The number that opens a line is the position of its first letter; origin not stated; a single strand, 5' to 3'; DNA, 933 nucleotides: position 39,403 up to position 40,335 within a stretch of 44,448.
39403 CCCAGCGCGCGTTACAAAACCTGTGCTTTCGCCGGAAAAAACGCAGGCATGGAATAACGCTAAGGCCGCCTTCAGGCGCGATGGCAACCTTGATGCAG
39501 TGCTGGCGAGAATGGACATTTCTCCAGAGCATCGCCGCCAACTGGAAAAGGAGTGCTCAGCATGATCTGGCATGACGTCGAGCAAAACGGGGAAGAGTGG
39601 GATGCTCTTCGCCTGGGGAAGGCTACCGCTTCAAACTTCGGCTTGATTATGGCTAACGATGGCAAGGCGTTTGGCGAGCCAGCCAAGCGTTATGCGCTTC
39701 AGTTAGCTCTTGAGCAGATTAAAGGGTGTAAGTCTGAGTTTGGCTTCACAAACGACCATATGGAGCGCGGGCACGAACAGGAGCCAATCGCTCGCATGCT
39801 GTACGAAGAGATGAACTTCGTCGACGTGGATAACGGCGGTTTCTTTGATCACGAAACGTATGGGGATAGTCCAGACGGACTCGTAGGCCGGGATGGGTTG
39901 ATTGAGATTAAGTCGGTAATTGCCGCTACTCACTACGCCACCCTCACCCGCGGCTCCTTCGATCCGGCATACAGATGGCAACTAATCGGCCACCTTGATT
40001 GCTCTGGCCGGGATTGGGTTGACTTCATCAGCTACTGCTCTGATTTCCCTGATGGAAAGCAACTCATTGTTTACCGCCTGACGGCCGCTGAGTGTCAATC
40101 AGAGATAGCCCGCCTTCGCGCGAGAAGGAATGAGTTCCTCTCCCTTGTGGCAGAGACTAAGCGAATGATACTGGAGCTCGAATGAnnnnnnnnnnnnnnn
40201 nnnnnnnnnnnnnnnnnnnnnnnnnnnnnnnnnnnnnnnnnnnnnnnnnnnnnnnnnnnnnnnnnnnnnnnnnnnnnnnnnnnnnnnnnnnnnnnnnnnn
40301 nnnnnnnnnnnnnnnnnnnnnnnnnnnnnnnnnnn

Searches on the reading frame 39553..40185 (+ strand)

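Call 56: search_protein_families(library=pfam, proteins=[window:39553-40185:+], max_evalue=0.001)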
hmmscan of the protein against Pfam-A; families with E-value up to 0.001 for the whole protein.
window:39553-40185:+ (210 aa): 1 family
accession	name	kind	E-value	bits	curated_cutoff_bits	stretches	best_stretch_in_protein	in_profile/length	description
PF09588.16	YqaJ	-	2.4e-15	57.6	22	1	15-153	1-149/150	YqaJ-like viral recombinase domain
